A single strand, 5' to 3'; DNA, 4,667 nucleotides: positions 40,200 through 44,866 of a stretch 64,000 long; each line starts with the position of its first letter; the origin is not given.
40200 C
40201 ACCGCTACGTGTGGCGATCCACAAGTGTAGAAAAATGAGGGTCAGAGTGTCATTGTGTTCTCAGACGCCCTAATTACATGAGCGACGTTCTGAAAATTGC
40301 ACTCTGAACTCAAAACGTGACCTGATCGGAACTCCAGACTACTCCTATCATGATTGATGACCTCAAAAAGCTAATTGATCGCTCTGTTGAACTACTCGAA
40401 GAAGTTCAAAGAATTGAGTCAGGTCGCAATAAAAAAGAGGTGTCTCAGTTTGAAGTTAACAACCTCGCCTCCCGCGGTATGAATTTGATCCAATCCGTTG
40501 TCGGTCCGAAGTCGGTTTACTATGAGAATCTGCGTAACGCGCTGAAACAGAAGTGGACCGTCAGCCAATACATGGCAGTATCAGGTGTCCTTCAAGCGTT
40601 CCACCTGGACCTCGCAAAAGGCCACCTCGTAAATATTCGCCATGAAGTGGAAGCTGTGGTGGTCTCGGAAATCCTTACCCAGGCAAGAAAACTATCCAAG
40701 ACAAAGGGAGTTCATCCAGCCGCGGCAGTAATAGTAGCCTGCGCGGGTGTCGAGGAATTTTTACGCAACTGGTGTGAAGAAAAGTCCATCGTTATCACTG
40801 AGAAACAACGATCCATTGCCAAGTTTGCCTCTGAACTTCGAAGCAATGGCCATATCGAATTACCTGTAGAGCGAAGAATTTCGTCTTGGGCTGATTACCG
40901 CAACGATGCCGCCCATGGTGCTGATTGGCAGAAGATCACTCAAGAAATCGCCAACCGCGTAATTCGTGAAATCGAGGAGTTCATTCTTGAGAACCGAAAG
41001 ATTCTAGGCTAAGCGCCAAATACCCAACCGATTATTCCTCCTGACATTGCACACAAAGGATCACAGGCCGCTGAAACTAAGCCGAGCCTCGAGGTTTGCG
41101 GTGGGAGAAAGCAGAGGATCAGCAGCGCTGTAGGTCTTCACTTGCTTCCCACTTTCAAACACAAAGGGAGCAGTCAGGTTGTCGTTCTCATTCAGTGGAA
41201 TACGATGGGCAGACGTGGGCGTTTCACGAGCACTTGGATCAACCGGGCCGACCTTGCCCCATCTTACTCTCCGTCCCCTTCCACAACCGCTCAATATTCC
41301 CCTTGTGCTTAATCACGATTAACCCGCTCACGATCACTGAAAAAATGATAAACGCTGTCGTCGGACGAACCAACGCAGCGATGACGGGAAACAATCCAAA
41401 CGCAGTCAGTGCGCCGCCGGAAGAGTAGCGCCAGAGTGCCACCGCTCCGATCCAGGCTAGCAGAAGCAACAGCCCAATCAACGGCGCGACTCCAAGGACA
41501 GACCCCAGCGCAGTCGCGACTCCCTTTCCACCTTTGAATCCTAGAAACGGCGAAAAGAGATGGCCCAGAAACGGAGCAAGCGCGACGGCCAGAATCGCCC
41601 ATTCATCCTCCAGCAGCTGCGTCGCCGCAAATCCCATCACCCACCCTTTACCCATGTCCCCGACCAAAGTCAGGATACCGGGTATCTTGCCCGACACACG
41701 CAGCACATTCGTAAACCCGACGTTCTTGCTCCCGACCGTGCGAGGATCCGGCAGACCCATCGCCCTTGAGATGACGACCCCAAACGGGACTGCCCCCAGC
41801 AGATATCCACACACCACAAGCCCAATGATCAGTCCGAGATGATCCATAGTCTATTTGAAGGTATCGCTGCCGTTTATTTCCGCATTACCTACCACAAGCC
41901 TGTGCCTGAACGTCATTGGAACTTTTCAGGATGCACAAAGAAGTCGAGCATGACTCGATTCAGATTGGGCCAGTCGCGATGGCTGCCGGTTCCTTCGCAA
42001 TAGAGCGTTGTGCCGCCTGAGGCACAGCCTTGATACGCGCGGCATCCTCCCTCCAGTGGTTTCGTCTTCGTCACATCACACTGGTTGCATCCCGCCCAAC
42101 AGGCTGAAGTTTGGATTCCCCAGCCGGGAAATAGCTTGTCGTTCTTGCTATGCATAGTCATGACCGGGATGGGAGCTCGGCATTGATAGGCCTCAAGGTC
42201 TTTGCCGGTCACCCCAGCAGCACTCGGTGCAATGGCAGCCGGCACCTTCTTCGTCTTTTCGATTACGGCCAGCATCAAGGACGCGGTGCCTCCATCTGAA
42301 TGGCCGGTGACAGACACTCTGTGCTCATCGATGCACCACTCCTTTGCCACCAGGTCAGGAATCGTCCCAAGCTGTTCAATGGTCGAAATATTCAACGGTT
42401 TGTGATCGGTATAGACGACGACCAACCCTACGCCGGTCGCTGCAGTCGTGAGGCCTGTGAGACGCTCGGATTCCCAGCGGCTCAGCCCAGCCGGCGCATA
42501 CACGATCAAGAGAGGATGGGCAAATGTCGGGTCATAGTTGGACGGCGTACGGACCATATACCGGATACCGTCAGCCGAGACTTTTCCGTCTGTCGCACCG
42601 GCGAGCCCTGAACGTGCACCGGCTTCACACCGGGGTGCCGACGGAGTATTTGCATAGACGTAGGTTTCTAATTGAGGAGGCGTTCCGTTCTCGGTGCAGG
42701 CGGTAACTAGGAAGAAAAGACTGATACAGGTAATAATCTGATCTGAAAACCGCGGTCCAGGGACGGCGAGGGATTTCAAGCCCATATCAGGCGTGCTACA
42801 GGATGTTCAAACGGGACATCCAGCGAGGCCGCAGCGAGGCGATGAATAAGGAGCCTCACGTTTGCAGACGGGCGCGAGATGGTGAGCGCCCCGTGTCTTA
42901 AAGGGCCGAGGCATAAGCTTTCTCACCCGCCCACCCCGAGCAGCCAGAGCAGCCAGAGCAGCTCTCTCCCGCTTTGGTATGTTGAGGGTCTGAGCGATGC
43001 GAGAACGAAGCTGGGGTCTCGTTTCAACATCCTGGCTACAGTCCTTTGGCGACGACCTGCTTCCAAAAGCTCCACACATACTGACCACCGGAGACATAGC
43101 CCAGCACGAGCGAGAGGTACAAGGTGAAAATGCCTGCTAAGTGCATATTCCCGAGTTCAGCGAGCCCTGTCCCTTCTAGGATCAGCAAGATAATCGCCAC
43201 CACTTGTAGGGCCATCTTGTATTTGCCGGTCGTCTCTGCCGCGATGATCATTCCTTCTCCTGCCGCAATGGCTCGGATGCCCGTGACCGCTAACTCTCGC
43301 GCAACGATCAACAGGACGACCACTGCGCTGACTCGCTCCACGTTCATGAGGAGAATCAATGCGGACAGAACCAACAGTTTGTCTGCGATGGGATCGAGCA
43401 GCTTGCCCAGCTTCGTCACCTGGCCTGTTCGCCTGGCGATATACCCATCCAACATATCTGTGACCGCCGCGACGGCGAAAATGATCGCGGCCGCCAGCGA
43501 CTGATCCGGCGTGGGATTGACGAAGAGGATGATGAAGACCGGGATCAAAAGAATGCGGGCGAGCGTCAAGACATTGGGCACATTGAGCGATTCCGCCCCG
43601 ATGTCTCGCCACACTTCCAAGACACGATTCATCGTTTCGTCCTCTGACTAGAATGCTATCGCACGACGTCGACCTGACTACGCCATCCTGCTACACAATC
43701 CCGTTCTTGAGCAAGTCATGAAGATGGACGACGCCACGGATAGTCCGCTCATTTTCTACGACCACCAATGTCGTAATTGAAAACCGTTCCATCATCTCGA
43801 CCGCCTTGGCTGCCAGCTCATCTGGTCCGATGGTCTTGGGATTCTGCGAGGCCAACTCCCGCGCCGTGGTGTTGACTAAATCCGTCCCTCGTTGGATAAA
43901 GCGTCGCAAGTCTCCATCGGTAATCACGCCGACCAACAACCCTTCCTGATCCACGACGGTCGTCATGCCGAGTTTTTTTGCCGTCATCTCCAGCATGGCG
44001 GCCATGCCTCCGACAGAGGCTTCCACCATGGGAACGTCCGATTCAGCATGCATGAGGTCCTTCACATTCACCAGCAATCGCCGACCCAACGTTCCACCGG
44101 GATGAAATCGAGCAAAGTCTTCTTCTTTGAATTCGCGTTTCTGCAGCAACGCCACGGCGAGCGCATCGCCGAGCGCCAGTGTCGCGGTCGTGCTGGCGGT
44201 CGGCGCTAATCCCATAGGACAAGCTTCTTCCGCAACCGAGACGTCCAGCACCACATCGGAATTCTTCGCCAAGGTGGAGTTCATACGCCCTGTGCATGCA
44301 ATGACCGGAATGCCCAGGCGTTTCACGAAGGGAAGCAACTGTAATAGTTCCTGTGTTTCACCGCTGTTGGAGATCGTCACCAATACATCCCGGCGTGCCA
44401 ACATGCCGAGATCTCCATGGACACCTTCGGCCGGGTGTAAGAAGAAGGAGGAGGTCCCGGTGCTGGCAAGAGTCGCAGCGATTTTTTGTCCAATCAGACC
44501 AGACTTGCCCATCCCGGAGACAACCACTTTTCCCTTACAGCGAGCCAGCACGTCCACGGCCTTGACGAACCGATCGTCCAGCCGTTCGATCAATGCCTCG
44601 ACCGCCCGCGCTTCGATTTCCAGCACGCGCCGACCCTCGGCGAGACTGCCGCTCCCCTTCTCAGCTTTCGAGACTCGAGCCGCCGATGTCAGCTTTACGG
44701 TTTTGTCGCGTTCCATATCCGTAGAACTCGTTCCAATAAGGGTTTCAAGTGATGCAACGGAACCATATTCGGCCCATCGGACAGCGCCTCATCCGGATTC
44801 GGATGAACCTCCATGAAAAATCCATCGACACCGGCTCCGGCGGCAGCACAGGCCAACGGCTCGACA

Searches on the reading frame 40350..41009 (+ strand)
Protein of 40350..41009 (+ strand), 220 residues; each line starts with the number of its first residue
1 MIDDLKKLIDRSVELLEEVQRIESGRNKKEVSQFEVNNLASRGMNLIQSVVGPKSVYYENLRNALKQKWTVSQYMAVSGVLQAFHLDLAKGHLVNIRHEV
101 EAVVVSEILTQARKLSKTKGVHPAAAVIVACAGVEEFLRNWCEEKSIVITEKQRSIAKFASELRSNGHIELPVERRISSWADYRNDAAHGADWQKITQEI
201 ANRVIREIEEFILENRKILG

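Call 8: search_protein_families(library=pfam, proteins=[window:40350-41009:+], max_evalue=0.001)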
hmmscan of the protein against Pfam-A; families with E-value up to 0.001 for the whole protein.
window:40350-41009:+ (220 aa): 1 family
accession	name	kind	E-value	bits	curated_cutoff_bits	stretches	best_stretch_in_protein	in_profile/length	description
PF18735.6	HEPN_RiboL-PSP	-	0.0009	19.6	28.4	0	170-212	143-182/191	RiboL-PSP-HEPN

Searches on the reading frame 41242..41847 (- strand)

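Call 8: search_protein_families(library=pfam, proteins=[window:41242-41847:-], max_evalue=0.001)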
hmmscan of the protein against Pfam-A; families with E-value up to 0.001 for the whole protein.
window:41242-41847:- (202 aa): 1 family
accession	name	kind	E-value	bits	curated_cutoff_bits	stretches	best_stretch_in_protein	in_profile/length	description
PF02660.20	G3P_acyltransf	-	2e-47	161.8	24.1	1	14-188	2-164/164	Glycerol-3-phosphate acyltransferase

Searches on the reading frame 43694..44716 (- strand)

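Call 8: search_protein_families(library=pfam, proteins=[window:43694-44716:-], max_evalue=0.001)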
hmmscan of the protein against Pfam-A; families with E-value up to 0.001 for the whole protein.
window:43694-44716:- (341 aa): 3 families
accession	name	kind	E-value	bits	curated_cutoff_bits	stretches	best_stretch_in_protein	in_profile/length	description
PF01380.27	SIS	-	2.4e-29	102.2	25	1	59-189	3-131/131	SIS domain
PF00571.33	CBS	-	2e-13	50.9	24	1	286-337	2-53/57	CBS domain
PF13580.11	SIS_2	-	3.2e-07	30.9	27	1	106-143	101-138/138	SIS domain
